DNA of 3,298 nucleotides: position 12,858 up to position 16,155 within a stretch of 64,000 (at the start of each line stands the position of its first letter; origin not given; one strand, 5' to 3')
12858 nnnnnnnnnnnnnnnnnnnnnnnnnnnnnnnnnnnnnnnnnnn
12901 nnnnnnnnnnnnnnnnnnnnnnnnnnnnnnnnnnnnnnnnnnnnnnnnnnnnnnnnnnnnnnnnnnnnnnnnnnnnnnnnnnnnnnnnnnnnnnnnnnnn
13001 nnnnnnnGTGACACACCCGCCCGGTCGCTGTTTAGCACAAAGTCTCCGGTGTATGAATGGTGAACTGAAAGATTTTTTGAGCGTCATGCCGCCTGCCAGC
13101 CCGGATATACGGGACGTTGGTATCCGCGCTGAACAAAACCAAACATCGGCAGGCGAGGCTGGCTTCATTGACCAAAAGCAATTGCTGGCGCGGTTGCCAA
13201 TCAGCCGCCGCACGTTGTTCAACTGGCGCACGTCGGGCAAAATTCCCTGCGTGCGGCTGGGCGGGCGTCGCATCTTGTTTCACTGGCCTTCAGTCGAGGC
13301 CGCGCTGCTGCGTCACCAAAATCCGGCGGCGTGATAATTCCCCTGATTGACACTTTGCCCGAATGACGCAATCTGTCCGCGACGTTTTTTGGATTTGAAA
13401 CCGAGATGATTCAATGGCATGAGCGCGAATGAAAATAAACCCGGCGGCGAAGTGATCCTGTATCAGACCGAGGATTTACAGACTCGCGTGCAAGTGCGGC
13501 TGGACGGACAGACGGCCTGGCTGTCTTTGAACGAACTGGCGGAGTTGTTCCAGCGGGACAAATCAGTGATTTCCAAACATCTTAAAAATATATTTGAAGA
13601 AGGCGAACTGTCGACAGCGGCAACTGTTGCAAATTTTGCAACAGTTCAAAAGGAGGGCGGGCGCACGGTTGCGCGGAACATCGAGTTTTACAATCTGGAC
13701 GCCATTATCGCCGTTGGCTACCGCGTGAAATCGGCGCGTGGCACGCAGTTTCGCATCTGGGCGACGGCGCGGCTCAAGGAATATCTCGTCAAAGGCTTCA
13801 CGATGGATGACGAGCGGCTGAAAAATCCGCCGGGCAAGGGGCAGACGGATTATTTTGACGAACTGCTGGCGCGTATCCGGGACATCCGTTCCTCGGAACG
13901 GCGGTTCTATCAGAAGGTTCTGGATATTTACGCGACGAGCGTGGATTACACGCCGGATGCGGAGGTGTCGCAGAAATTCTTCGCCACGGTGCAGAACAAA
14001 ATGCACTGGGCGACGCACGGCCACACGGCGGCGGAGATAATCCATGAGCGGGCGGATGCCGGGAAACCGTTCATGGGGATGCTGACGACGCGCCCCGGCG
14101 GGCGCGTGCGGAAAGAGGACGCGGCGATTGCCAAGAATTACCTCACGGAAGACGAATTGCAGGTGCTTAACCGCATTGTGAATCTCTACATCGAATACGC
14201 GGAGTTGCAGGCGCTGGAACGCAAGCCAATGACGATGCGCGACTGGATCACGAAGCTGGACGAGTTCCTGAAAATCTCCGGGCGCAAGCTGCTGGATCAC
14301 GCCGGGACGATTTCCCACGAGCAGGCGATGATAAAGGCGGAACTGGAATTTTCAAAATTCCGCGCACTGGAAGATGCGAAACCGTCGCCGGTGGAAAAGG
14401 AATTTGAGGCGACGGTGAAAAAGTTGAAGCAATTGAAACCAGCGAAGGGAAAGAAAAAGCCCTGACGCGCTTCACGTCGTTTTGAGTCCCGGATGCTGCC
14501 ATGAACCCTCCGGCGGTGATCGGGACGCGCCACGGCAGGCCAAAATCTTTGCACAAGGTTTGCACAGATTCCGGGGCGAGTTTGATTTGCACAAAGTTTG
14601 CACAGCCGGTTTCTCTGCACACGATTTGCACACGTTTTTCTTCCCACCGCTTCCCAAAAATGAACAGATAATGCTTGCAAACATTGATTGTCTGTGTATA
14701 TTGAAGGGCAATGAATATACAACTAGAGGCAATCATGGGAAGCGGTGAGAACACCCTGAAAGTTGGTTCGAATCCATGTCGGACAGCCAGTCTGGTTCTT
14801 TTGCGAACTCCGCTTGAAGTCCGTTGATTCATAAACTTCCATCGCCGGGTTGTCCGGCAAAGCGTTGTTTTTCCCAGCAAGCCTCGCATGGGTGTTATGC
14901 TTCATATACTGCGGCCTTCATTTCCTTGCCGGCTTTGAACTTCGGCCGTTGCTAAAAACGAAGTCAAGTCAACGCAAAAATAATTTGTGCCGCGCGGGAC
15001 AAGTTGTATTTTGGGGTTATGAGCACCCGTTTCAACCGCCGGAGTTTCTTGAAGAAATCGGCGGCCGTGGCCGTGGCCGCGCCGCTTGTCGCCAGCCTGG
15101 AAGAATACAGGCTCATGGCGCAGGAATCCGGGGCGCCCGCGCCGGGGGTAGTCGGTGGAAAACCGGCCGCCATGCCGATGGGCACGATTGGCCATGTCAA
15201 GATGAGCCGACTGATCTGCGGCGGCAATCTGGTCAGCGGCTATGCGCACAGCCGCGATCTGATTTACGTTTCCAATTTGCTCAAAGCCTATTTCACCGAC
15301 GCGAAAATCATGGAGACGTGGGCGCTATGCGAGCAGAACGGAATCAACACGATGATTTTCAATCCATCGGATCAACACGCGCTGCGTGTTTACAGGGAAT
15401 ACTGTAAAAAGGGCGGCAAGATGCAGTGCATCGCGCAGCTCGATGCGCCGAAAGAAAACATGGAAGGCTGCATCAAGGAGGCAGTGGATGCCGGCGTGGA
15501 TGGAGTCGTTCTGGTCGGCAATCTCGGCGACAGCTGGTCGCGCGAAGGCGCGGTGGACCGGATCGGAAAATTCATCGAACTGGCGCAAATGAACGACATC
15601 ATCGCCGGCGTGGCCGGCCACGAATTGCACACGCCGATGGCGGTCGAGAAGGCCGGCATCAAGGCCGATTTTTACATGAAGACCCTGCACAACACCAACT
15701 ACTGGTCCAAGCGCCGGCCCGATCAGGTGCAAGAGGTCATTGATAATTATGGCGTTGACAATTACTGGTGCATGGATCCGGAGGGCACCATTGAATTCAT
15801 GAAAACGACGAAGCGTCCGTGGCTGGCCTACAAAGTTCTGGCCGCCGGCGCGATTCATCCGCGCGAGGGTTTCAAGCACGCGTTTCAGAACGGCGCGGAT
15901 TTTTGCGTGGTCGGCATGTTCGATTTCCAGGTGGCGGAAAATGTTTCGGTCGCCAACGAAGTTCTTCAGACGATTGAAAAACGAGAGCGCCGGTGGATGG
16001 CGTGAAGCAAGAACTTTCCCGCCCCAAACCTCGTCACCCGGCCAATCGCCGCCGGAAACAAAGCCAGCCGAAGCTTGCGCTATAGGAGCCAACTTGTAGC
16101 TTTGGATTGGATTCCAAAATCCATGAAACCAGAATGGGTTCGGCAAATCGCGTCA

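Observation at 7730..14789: About 7 kb integrase/Xis/primase element in tRNA-Gln, resembling a phage satellite or small mobilizable island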

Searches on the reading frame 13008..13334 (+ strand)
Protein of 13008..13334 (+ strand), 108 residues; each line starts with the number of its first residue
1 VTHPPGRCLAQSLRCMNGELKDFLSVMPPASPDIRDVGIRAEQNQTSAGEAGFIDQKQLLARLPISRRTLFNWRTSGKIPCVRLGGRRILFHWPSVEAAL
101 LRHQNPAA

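Call 7: search_protein_families(library=pfam, proteins=[window:13008-13334:+], max_evalue=0.01)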
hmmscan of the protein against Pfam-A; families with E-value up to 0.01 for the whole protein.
window:13008-13334:+ (108 aa): 1 family
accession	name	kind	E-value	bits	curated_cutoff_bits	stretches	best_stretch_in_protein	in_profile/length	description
PF12728.13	HTH_17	-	8.5e-06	26.4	27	1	58-92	6-39/51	Helix-turn-helix domain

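Call 8: search_protein_families(library=phrogs, proteins=[window:13008-13334:+], max_evalue=0.01)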
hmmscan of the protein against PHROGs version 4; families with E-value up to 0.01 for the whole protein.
window:13008-13334:+ (108 aa): 2 families
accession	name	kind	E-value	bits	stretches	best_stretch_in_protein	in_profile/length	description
phrog_66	-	integration and excision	1.2e-07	32.8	1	40-105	80-145/412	excisionase and transcriptional regulator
phrog_7735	-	integration and excision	0.0015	19.9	1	54-98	6-48/99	excisionase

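Call 9: search_protein_families(library=padloc, proteins=[window:13008-13334:+], max_evalue=0.01)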
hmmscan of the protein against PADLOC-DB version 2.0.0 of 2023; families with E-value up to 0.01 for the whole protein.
window:13008-13334:+ (108 aa): 1 family
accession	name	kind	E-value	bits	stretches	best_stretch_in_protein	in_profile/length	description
PDLC04133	mad1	-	0.00015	20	1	54-98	6-49/60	mads_1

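Call 15: search_protein_families(library=ncbifam, proteins=[window:13008-13334:+], max_evalue=0.01)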
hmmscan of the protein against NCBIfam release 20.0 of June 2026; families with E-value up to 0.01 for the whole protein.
window:13008-13334:+ (108 aa): 1 family
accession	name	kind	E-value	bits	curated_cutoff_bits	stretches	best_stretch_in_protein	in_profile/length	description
TIGR01764.1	excise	domain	0.0092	16.3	28.8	0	62-99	10-46/49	excisionase family DNA-binding protein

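Call 109: search_solved_structures(query=window:13053-13334:+, max_evalue=1)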
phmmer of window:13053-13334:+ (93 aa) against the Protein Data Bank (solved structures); distinct sequences matched with E-value up to 1: 2.
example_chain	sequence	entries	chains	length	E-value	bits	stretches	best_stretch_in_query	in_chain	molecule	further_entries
4j2n_A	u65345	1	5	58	0.014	19.2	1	44-85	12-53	Gp37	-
8c3t_A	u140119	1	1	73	0.073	17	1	38-82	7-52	AlpA family phage regulatory protein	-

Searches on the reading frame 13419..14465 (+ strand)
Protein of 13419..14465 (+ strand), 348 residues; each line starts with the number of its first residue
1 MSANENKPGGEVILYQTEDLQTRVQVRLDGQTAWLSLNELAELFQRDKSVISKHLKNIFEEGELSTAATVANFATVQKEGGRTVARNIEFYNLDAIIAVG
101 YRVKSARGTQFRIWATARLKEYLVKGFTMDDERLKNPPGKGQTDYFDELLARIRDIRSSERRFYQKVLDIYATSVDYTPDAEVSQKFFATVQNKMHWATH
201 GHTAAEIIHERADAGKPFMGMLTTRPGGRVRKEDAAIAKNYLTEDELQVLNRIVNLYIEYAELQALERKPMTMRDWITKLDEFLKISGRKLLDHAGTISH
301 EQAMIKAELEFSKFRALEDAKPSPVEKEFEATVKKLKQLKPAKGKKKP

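Call 7: search_protein_families(library=pfam, proteins=[window:13419-14465:+], max_evalue=0.01)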
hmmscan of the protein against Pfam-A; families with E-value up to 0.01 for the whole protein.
window:13419-14465:+ (348 aa): 1 family
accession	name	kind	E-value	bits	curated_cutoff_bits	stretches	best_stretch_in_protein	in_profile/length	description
PF13310.11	Virulence_RhuM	-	1.2e-114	382.3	33.7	1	68-316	1-246/252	Virulence protein RhuM family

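Call 8: search_protein_families(library=phrogs, proteins=[window:13419-14465:+], max_evalue=0.01)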
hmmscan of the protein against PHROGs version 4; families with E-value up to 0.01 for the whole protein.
window:13419-14465:+ (348 aa): 0 families

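Call 9: search_protein_families(library=padloc, proteins=[window:13419-14465:+], max_evalue=0.01)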
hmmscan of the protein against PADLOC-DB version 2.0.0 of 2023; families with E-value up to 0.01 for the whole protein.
window:13419-14465:+ (348 aa): 40 families (the best 25 are shown)
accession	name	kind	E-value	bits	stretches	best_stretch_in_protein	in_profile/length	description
PDLC04853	PDC-S05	-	8.4e-144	476.8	1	9-341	5-330/336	-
PDLC04851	PDC-S05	-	7.1e-142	470.5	1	1-339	1-337/342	-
PDLC04843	PDC-S05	-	1.9e-140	465.8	1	10-340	6-326/330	-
PDLC04852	PDC-S05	-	7.5e-140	463.7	1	4-340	5-339/346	-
PDLC04868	PDC-S05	-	1.6e-125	416.7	1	11-338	7-331/335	-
PDLC04864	PDC-S05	-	1.7e-123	409.3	1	66-344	3-274/277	-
PDLC04871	PDC-S05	-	4.9e-117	389.7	1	9-321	130-444/468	-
PDLC04870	PDC-S05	-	6.1e-92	304.8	1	7-215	6-210/214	-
PDLC04876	PDC-S05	-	8.1e-73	241.9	1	6-174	4-171/174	-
PDLC04872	PDC-S05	-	2.2e-56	187.9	1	11-139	6-134/152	-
PDLC04854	PDC-S05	-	6.5e-56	187.3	1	10-138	4-132/212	-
PDLC04965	PDC-S23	-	1.7e-55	186.7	1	10-169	5-165/327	-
PDLC04964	PDC-S23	-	9.6e-54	180.8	1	11-137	5-131/331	-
PDLC04858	PDC-S05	-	3.7e-52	173.7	1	10-137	5-129/138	-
PDLC04879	PDC-S05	-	7.6e-48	161.4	1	10-132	5-125/285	-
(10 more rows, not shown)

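Call 15: search_protein_families(library=ncbifam, proteins=[window:13419-14465:+], max_evalue=0.01)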
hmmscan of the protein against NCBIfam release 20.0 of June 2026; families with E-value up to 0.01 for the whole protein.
window:13419-14465:+ (348 aa): 0 families

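Call 82: find_encoding_contigs(protein=window:13419-14465:+, flank=8000, max_places=10)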
Protein window:13419-14465:+ (348 aa): 5 contigs read that carry it; 4 places shown.
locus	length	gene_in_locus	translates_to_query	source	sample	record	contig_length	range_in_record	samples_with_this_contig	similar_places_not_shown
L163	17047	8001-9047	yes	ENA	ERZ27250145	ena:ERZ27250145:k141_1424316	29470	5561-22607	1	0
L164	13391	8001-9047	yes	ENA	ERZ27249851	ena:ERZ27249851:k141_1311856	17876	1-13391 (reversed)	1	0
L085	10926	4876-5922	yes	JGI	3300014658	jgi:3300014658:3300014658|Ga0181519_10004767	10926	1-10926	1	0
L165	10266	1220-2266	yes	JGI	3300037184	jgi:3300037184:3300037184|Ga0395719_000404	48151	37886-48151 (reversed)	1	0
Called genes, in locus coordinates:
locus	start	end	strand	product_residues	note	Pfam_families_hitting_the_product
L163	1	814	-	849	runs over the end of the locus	PF00270:DEAD, PF04851:ResIII, PF22527:DEXQc_Suv3, PF12029:DUF3516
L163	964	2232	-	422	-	PF04055:Radical_SAM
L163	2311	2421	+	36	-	-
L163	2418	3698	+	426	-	PF00589:Phage_integrase (weak)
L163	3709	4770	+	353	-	-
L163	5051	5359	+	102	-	-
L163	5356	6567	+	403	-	PF08800:BT4734-like_N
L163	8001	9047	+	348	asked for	PF13310:Virulence_RhuM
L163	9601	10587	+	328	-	-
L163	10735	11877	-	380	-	PF02706:Wzz (weak)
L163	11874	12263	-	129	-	PF03551:PadR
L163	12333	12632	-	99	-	PF02581:TMP-TENI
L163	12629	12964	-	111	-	PF02581:TMP-TENI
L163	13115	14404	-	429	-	PF00365:PFK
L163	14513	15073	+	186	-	PF13344:Hydrolase_6 (faint), PF00702:Hydrolase (weak), PF13419:HAD_2 (weak), PF13242:Hydrolase_like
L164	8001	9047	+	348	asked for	PF13310:Virulence_RhuM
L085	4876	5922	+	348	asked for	PF13310:Virulence_RhuM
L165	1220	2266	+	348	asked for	PF13310:Virulence_RhuM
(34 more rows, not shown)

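Call 110: search_solved_structures(query=window:13419-14465:+, max_evalue=0.01)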
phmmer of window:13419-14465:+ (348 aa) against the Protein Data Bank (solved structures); distinct sequences matched with E-value up to 0.01: 0.

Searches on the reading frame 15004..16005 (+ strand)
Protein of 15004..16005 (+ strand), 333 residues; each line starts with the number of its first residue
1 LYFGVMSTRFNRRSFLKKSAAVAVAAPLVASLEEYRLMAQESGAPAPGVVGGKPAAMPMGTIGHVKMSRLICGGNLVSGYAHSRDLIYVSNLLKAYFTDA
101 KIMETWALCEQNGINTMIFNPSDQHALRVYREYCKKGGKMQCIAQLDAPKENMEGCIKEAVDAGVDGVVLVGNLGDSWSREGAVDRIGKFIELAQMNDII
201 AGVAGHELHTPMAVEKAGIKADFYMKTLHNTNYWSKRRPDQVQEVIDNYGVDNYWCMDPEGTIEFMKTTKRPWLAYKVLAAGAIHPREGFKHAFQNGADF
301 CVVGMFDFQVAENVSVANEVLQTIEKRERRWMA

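Call 15: search_protein_families(library=ncbifam, proteins=[window:15004-16005:+], max_evalue=0.01)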
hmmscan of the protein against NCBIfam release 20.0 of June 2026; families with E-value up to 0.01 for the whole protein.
window:15004-16005:+ (333 aa): 1 family
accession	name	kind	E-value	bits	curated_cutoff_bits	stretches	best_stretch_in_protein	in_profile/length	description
TIGR01409.1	TAT_signal_seq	domain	0.00063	20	16.7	1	11-29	2-20/29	twin-arginine translocation signal domain-containing protein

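Call 30: find_encoding_contigs(protein=window:15019-16005:+, flank=10000, max_places=10)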
Protein window:15019-16005:+ (328 aa): 13 contigs read that carry it; 10 places shown.
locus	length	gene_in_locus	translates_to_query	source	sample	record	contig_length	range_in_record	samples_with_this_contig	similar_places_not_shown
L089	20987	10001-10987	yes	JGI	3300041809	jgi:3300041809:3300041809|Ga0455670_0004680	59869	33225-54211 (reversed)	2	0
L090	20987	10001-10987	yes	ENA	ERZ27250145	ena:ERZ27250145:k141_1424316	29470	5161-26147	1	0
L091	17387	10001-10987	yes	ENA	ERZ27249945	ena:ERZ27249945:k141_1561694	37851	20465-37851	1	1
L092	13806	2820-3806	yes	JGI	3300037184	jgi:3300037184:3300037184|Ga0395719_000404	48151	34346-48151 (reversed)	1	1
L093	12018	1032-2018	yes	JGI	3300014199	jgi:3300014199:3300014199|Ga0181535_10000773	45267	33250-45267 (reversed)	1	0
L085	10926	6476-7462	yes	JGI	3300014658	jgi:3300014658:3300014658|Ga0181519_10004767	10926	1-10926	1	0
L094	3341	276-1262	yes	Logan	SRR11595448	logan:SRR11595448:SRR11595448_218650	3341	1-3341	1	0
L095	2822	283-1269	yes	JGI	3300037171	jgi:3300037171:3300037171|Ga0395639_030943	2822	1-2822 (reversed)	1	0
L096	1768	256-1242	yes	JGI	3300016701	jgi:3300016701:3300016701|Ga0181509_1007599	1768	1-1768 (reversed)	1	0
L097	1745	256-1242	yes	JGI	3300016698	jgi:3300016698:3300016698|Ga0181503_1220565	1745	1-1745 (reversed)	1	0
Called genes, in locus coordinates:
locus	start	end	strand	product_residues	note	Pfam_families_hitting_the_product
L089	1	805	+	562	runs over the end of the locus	PF02366:PMT, PF13231:PMT_2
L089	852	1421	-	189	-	PF00702:Hydrolase, PF13419:HAD_2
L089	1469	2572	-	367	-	PF03462:PCRF, PF00472:RF-1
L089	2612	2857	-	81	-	PF01197:Ribosomal_L31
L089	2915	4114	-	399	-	PF04055:Radical_SAM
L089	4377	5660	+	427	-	PF00589:Phage_integrase (weak)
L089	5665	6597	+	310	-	-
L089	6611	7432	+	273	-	PF12686:DUF3800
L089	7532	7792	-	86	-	-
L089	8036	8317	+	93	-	PF12728:HTH_17 (weak)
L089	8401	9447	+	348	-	PF13310:Virulence_RhuM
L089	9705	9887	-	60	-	-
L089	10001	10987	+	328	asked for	-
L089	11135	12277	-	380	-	PF02706:Wzz (weak)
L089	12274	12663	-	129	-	PF03551:PadR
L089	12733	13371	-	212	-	PF02581:TMP-TENI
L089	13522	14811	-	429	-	PF00365:PFK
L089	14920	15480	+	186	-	PF13344:Hydrolase_6 (faint), PF00702:Hydrolase (weak), PF13419:HAD_2 (weak), PF13242:Hydrolase_like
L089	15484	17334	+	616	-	PF13230:GATase_4 (weak), PF13522:GATase_6, PF13537:GATase_7, PF01380:SIS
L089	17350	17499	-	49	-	-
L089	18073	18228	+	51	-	-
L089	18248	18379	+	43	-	PF13586:DDE_Tnp_1_2 (weak)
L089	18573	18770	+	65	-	-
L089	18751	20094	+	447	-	PF05697:Trigger_N, PF00254:FKBP_C, PF05698:Trigger_C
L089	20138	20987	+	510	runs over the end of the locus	PF02321:OEP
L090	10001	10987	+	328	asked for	-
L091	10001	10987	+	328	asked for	-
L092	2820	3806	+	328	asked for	-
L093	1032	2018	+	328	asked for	-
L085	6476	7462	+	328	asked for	-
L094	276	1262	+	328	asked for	-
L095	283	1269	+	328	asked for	-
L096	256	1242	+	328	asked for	-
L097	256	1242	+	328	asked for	-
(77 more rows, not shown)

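Call 55: search_protein_families(library=pfam, proteins=[L089:5665-6597:+, L089:6611-7432:+], max_evalue=0.01)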
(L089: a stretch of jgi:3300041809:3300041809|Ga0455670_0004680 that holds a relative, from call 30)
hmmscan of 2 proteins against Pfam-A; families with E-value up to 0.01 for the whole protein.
L089:5665-6597:+ (310 aa): 0 families

L089:6611-7432:+ (273 aa): 1 family
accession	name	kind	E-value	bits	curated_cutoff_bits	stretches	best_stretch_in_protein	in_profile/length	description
PF12686.12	DUF3800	-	9.8e-08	33.3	21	1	11-224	2-148/149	Protein of unknown function (DUF3800)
